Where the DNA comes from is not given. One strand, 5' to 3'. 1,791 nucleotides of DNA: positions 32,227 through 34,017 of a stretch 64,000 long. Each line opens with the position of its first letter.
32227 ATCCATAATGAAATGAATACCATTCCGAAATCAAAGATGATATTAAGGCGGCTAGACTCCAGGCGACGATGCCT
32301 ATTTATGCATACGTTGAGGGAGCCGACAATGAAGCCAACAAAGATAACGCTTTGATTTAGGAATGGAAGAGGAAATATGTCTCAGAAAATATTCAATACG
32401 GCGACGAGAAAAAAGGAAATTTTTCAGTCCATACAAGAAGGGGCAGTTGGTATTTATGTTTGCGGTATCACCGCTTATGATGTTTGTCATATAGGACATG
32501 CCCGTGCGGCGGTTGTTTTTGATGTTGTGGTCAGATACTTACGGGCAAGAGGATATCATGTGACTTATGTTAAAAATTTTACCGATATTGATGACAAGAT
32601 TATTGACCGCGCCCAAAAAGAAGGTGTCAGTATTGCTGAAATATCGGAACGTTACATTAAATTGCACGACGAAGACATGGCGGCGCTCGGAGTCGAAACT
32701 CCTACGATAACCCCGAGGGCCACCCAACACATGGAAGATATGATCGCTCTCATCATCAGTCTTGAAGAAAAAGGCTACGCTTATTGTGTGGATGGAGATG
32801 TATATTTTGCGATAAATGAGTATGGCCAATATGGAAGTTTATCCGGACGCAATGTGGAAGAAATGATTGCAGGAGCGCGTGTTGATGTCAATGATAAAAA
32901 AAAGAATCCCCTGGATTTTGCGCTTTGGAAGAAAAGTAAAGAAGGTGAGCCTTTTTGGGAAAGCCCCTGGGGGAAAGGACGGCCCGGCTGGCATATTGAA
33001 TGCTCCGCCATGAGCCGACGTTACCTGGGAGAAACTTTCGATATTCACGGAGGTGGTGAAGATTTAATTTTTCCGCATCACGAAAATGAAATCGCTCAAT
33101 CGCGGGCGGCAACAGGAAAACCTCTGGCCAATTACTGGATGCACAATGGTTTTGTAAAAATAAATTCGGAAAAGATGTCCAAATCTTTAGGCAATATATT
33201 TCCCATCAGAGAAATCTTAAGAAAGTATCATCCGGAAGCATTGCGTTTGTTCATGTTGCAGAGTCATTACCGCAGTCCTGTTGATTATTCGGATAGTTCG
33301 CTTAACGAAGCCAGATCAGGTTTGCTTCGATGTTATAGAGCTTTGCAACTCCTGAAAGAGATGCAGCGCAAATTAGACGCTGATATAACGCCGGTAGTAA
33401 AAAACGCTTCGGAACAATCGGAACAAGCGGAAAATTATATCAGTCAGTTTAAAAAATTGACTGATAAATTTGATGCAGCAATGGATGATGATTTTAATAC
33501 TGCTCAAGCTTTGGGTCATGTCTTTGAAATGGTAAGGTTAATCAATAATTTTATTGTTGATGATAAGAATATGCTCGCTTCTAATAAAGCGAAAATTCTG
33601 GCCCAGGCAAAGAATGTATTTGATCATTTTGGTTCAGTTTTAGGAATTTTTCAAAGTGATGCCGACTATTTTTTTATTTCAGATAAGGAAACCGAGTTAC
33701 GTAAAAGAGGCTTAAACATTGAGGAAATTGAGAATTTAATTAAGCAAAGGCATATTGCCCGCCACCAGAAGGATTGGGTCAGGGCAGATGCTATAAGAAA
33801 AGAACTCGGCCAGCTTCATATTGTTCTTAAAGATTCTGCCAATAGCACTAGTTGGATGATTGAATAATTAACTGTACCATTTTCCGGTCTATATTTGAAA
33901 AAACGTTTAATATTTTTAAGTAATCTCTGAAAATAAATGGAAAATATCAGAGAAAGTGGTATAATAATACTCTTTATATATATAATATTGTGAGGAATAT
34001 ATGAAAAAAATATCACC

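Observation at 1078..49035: One superfamily of roughly 105-140 bp imperfect-palindromic repeats fills many intergenic and intra-operon spacers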

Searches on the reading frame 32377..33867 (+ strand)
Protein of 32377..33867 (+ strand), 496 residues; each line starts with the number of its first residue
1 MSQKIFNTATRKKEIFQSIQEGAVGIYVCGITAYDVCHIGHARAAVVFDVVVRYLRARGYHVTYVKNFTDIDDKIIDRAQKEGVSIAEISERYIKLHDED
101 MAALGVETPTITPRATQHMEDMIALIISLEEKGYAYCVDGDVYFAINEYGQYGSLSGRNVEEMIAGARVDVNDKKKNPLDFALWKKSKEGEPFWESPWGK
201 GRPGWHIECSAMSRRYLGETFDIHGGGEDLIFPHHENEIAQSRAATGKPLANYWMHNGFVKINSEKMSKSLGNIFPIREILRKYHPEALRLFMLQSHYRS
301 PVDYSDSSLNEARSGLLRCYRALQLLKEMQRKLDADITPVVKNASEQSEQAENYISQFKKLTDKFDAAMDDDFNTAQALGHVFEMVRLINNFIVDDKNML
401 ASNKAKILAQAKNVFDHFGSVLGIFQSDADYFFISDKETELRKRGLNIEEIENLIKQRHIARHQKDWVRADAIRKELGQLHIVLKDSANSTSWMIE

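Call 80: search_protein_families(library=pfam, proteins=[window:32377-33867:+])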
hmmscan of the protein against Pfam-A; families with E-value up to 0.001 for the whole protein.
window:32377-33867:+ (496 aa): 6 families
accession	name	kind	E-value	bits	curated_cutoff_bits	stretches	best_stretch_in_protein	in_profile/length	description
PF01406.26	tRNA-synt_1e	-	2.1e-137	458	27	1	16-313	2-300/301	tRNA synthetases class I (C) catalytic domain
PF09334.17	tRNA-synt_1g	-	4.8e-17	62.2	20.1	2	35-138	12-116/391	tRNA synthetases class I (M)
PF09190.17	DALR_2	-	1.1e-15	58.4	22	1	364-426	1-57/57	DALR domain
PF00133.28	tRNA-synt_1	-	1.4e-09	37.7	22.7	1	222-300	330-409/414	tRNA synthetases class I (I, L, M and V)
PF01921.24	tRNA-synt_1f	-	5.6e-08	32.5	27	1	260-305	276-321/360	tRNA synthetases class I (K)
PF23493.1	CysS_C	-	1.9e-07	31.5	23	1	449-493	6-50/51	Cysteinyl-tRNA ligase anticodon binding domain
